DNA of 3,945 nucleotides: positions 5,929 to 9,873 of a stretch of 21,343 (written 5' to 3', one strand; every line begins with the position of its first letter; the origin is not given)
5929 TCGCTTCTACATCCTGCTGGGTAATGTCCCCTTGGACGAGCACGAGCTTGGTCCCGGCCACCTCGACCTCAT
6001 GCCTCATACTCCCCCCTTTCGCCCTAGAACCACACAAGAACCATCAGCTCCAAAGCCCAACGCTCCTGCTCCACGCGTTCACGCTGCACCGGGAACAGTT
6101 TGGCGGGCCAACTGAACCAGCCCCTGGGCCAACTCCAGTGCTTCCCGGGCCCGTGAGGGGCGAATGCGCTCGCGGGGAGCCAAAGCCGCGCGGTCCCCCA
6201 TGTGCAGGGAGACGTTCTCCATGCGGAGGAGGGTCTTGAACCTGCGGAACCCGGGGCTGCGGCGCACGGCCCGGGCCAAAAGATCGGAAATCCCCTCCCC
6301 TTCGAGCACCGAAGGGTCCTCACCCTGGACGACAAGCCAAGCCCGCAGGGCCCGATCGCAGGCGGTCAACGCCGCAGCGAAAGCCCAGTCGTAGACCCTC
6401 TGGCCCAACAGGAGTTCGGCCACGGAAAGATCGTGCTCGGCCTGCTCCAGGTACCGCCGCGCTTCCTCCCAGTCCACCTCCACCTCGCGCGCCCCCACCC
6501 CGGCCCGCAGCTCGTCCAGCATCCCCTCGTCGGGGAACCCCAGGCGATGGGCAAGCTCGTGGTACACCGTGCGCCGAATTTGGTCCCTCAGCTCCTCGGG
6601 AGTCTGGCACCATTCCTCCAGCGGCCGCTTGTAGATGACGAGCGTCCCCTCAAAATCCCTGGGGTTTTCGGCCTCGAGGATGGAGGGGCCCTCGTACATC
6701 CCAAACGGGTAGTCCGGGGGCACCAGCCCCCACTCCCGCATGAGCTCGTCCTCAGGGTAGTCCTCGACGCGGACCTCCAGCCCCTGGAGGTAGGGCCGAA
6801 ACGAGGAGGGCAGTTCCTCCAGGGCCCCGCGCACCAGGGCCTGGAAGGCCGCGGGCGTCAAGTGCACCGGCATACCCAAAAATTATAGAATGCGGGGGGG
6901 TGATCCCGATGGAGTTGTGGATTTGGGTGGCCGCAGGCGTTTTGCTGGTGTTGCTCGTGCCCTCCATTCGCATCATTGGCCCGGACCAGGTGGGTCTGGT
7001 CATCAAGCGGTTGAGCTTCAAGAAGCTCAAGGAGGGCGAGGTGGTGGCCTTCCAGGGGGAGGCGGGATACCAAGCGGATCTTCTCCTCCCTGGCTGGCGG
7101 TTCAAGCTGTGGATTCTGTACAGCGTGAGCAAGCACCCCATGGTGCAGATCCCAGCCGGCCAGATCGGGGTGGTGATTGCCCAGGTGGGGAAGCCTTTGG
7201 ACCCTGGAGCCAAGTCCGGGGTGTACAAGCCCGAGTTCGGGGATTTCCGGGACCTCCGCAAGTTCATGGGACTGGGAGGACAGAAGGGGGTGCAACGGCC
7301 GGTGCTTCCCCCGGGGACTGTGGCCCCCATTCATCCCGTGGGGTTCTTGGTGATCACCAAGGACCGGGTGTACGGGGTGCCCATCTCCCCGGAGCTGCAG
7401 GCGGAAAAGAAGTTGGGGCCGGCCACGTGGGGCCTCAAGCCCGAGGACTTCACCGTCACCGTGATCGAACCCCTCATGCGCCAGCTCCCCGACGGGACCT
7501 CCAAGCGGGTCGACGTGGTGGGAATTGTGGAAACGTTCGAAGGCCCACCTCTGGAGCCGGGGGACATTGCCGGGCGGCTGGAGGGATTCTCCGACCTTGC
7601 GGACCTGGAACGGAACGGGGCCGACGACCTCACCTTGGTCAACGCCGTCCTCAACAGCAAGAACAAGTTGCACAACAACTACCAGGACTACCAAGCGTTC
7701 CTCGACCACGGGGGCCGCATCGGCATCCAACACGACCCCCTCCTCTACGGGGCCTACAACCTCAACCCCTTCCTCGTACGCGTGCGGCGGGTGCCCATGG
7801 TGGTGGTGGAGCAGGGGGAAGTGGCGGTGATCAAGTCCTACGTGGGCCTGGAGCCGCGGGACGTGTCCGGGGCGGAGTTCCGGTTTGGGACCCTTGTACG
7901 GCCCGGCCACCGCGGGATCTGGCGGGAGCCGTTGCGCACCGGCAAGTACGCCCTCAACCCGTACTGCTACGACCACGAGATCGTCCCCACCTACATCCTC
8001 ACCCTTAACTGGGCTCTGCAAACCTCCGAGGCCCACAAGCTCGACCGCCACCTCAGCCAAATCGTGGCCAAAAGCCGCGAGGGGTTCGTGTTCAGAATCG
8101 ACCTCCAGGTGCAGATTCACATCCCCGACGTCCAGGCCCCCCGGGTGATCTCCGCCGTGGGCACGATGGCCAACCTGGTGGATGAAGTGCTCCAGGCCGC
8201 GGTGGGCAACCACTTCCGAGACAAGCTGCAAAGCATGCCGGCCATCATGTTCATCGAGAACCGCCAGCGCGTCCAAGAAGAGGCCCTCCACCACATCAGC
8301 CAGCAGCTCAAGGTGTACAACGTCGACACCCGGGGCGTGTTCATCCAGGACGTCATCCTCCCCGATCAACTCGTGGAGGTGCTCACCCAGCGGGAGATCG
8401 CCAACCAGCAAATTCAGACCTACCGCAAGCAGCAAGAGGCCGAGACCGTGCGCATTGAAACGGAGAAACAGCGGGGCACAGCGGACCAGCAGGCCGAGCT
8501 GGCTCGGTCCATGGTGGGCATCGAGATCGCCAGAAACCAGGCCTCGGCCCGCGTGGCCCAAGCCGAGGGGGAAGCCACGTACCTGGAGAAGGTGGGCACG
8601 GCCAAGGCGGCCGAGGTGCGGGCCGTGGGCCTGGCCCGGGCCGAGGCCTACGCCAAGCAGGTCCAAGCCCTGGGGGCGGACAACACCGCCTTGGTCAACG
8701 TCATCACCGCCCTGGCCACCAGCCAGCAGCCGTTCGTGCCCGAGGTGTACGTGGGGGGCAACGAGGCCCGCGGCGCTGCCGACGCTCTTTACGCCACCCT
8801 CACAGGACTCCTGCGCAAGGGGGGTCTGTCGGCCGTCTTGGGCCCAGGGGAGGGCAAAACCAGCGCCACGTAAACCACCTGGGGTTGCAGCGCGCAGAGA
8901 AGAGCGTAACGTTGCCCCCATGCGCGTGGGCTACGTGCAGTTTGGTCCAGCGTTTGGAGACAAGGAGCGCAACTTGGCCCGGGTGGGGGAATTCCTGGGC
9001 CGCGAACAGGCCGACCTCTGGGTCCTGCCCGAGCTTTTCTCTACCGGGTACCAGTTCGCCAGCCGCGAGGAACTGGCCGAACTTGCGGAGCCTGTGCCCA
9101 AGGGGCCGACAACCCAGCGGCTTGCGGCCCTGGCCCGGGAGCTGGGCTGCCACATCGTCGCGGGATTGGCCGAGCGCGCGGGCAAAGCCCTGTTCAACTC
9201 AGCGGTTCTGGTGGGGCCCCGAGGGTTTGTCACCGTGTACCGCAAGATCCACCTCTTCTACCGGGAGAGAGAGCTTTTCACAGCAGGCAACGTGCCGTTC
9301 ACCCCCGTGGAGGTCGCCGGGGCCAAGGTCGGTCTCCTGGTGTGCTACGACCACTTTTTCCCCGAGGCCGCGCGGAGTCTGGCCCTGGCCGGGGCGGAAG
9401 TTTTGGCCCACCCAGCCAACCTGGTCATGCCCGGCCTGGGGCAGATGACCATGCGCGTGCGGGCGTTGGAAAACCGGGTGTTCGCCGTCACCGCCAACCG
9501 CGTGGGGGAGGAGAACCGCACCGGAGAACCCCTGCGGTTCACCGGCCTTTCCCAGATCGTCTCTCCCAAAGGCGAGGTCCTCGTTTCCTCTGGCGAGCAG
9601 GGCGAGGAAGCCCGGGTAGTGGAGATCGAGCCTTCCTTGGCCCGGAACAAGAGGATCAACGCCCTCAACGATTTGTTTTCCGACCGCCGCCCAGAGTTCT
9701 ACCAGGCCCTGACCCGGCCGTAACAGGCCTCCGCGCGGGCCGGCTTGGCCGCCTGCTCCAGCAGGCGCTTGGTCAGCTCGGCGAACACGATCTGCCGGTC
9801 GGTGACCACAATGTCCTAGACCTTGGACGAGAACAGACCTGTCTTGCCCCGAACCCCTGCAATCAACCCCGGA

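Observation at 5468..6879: Zincin(DUF1025)-HEPN fusion gene co-oriented with a macro-domain gene, next to NAD salvage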

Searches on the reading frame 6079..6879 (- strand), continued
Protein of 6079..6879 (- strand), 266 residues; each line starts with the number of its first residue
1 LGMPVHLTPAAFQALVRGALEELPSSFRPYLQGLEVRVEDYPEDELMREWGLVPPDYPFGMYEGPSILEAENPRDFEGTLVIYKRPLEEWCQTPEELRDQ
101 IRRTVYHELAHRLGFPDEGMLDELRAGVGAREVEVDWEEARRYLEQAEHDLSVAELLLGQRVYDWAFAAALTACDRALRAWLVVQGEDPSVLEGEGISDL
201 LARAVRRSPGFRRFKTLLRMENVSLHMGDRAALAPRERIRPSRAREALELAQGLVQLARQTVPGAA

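Call 55: find_encoding_contigs(protein=P0001, flank=10000, max_places=3)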
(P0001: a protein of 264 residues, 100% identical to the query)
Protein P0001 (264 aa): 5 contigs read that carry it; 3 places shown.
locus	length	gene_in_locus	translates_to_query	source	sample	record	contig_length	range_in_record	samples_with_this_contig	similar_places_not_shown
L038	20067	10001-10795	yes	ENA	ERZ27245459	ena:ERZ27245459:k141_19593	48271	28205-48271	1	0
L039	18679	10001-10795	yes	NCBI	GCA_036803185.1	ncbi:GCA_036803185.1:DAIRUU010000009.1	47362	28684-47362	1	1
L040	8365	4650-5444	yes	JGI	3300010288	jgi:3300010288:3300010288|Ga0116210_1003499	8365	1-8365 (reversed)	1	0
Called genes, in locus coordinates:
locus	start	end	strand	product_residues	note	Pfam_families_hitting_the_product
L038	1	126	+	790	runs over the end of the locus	PF03176:MMPL, PF00873:ACR_tran (faint), PF02460:Patched (faint), PF12349:Sterol-sensing, PF03176:MMPL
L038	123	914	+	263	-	PF17131:TP_0789-like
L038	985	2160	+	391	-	PF04165:DUF401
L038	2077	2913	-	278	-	PF01479:S4, PF01728:FtsJ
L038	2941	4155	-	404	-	PF00155:Aminotran_1_2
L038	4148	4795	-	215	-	PF13483:Lactamase_B_3, PF12706:Lactamase_B_2 (weak)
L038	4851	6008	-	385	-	PF01820:Dala_Dala_lig_N, PF07478:Dala_Dala_lig_C, PF13535:ATP-grasp_4 (weak)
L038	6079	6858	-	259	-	PF03372:Exo_endo_phos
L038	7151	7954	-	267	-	PF00795:CN_hydrolase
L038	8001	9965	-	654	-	PF01145:Band_7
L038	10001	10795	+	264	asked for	PF06262:Zincin_1, PF05168:HEPN (weak)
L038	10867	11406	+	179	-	PF01661:Macro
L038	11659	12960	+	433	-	PF17767:NAPRTase_N, PF04095:NAPRTase (weak)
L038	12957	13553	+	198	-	PF00857:Isochorismatase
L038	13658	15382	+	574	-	PF00485:PRK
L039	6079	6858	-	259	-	PF03372:Exo_endo_phos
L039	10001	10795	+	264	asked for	PF06262:Zincin_1, PF05168:HEPN (weak)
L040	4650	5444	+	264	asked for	PF06262:Zincin_1, PF05168:HEPN (weak)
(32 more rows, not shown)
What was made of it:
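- Overlapping same-strand genes are common in this compact genome, about 5 of 16 pairs in the gene table (call 55).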

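Call 65: find_encoding_contigs(protein=P0070, flank=5000, max_places=3)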
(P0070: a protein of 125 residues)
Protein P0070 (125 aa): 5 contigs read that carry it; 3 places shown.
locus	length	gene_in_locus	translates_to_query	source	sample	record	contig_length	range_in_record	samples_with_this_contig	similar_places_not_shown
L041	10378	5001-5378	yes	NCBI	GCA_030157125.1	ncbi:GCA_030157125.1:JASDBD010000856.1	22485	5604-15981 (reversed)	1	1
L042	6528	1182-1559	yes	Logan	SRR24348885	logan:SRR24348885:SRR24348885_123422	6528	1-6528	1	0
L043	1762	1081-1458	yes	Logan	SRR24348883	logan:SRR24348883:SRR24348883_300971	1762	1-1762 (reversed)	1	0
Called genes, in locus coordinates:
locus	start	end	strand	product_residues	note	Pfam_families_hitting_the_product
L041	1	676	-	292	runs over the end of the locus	PF00583:Acetyltransf_1, PF13673:Acetyltransf_10 (weak), PF13508:Acetyltransf_7, PF13302:Acetyltransf_3 (weak), PF13673:Acetyltransf_10, PF00583:Acetyltransf_1, PF13508:Acetyltransf_7, PF08445:FR47, +4 more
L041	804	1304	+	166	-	-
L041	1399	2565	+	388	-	-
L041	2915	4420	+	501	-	PF00370:FGGY_N, PF02782:FGGY_C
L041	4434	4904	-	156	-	PF04224:DUF417 (faint)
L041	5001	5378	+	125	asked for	PF06262:Zincin_1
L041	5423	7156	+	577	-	PF01343:Peptidase_S49, PF25145:NfeD1b_N (weak), PF01343:Peptidase_S49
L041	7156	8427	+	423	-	PF00571:CBS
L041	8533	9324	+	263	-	PF00753:Lactamase_B, PF23023:Anti-Pycsar_Apyc1 (weak), PF12706:Lactamase_B_2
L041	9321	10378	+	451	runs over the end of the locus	PF13660:DUF4147, PF05161:MOFRL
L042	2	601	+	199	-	?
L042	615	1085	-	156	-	PF04224:DUF417 (faint)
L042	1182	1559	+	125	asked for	PF06262:Zincin_1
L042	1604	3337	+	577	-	PF01343:Peptidase_S49, PF25145:NfeD1b_N (weak), PF01343:Peptidase_S49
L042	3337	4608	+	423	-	PF00571:CBS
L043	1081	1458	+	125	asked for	PF06262:Zincin_1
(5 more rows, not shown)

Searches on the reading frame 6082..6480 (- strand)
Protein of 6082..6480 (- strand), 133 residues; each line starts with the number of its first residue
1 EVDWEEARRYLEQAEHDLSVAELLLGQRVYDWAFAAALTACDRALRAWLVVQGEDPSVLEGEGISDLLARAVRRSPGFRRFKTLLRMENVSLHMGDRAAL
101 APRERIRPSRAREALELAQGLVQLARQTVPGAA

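Call 62: find_homologous_proteins(query=A2, max_evalue=0.001)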
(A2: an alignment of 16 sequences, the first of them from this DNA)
Query A2 (16 sequences): 8000 candidates shared short words with the query, none scored E <= 0.001.
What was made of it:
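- Tried and rejected: The profile search of the 5.8-billion-protein index (call 62) returned nothing, not even the family itself.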

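Call 63: search_solved_structures(query=A2, max_evalue=1, show_alignments=5)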
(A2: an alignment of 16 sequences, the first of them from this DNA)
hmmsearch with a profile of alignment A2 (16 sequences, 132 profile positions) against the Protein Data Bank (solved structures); distinct sequences matched with E-value up to 1: 10.
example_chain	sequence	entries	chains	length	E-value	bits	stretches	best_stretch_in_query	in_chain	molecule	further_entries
1ufb_A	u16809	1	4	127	2.2e-07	34.1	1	7-127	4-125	TT1696 protein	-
1o3u_A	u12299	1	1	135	0.0035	20.5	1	9-121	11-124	conserved hypothetical protein TM0613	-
3o10_A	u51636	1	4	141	0.0042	20.2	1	6-63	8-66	Sacsin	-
5eil_A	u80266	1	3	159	0.067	16.3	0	34-70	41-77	TRI-05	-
9uas_F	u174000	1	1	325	0.18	15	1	28-65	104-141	PsaF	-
9vfj_F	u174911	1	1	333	0.19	14.9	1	28-65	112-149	Photosystem I reaction center subunit III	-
9xbd_A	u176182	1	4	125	0.45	13.6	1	6-83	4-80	HEPN domain-containing protein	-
9xbc_A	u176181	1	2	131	0.51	13.5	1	6-83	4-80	HEPN domain-containing protein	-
1wol_A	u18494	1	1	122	0.94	12.6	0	11-55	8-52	122aa long conserved hypothetical protein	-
6jd6_B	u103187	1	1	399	0.98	12.6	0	30-67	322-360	Ankyrin repeat domain-containing protein, chloroplastic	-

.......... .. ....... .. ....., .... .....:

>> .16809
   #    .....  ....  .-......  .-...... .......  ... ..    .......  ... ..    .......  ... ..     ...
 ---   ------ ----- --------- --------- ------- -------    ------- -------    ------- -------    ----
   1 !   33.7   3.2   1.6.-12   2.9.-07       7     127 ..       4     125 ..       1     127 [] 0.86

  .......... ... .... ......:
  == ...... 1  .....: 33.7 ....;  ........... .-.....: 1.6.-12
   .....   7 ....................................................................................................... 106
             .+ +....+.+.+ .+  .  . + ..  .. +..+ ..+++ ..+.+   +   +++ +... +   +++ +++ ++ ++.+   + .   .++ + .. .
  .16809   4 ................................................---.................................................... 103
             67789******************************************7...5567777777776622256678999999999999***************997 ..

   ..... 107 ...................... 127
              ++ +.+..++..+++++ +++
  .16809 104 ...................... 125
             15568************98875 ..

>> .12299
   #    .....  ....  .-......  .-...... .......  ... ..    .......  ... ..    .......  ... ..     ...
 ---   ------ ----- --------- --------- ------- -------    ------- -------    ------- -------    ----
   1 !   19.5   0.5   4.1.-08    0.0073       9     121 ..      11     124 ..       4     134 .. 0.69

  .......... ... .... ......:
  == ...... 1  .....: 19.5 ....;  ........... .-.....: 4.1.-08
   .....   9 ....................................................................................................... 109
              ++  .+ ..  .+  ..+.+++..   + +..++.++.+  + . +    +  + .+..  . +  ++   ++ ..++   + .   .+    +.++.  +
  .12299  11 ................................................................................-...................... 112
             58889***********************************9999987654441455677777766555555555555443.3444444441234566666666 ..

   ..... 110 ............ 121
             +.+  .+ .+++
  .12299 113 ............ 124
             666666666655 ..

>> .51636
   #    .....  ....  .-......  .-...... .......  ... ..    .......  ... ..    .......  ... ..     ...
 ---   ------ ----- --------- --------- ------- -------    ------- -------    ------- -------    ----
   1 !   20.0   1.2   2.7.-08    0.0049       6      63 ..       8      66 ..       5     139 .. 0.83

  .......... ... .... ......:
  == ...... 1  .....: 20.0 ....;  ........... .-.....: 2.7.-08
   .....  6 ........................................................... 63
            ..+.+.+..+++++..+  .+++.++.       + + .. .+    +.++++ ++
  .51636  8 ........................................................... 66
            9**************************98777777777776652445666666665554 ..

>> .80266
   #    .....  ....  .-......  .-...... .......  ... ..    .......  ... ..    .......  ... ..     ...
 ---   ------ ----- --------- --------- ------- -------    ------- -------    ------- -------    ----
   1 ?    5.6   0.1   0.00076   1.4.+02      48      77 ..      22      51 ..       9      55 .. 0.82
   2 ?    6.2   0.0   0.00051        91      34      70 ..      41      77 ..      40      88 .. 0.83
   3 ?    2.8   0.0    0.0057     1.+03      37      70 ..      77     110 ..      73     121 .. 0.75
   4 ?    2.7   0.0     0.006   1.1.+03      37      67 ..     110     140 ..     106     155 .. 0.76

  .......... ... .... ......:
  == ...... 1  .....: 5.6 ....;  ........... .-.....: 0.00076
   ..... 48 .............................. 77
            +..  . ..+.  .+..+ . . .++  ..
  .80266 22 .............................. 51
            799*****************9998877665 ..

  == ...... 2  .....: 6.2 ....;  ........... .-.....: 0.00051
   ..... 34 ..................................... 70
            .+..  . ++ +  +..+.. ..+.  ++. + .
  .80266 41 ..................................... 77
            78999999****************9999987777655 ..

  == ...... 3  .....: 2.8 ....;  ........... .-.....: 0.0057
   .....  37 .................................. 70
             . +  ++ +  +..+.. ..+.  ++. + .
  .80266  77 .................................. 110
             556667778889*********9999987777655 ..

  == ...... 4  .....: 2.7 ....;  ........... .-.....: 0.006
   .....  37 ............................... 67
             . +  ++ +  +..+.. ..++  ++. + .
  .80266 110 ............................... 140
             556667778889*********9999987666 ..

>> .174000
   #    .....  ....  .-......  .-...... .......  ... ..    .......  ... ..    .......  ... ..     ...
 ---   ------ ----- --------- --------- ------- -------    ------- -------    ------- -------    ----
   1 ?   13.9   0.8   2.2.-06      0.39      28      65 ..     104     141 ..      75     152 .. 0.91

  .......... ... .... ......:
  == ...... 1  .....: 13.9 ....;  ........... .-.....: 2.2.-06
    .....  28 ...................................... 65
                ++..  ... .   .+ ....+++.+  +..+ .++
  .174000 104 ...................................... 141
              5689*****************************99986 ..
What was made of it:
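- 6106..6462 (-): HEPN-T fold domain (PF05168), residues 140-258, predicted to be non-catalytic. Profile vs 1ufb E 2.2e-7 (call 63).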

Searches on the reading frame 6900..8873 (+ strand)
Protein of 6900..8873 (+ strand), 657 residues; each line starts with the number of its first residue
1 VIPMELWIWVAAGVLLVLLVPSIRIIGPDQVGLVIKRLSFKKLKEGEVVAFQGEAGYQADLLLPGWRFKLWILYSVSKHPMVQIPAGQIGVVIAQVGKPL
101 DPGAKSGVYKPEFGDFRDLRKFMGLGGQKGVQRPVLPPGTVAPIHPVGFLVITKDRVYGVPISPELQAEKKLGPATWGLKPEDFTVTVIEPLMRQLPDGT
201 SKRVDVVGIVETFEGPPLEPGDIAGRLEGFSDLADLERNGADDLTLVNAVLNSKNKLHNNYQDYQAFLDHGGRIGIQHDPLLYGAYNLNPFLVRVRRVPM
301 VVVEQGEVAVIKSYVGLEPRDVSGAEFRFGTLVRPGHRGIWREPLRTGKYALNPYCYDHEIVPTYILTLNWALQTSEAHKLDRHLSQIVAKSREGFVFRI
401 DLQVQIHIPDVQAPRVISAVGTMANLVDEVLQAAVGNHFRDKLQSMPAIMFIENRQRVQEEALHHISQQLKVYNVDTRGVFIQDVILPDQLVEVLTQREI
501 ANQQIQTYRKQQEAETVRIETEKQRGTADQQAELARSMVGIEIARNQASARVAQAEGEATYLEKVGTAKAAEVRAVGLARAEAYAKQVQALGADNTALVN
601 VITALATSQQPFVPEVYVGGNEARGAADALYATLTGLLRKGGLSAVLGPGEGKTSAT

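Call 3: search_protein_families(library=pfam, proteins=[window:6900-8873:+], max_evalue=1)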
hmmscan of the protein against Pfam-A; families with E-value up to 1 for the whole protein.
window:6900-8873:+ (657 aa): 2 families
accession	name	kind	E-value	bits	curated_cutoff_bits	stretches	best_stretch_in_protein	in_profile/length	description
PF01145.31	Band_7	-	1.1e-17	65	23.6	1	302-515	2-175/176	SPFH domain / Band 7 family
PF13421.11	Band_7_1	-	0.02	15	24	1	425-498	131-206/211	SPFH domain-Band 7 family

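Call 4: search_protein_families(library=ncbifam, proteins=[window:6900-8873:+], max_evalue=1)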
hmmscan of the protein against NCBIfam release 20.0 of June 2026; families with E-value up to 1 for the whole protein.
window:6900-8873:+ (657 aa): 0 families

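Call 6: search_protein_families(library=padloc, proteins=[window:6900-8873:+], max_evalue=1)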
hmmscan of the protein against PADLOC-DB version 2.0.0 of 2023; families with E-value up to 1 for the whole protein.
window:6900-8873:+ (657 aa): 0 families

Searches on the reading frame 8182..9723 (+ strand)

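Call 46: search_protein_families(library=ncbifam, proteins=[window:8182-9723:+], max_evalue=0.00001)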
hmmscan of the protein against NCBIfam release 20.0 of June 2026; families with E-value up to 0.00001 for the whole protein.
window:8182-9723:+ (513 aa): 10 families
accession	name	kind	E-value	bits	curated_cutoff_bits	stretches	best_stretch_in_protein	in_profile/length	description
NF040852.1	nitrile_Arch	equivalog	6e-93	310.8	500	1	247-508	1-261/262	nitrilase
TIGR03381.1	agmatine_aguB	equivalog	6.4e-39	134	410.25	1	259-510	12-279/279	N-carbamoylputrescine amidase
NF033621.1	de_GSH_amidase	exception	2.2e-20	73.1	355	1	274-484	29-237/260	deaminated glutathione amidase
NF007757.0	PRK10438.1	equivalog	2.2e-18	66.4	249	1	252-487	9-235/256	amidohydrolase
NF010588.0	PRK13981.1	equivalog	4.7e-17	61.6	479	1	247-510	5-272/546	NAD+ synthase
TIGR04048.1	nitrile_sll0784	equivalog_domain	6.3e-16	58.2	502.6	1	249-506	5-290/301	Nit6803 family nitrilase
TIGR00546.1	lnt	equivalog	4.8e-15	55.6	132.9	1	363-442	299-384/395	apolipoprotein N-acyltransferase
NF009803.0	PRK13287.1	equivalog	8.6e-15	54.3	406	1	274-493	50-268/333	formamidase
NF009802.0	PRK13286.1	equivalog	3.2e-13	49.4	427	1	274-494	49-270/345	aliphatic amidase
NF043013.1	DeGluthAmidYersProt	equivalog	1.7e-09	37.2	500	1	290-470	45-239/278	deaminated glutathione amidase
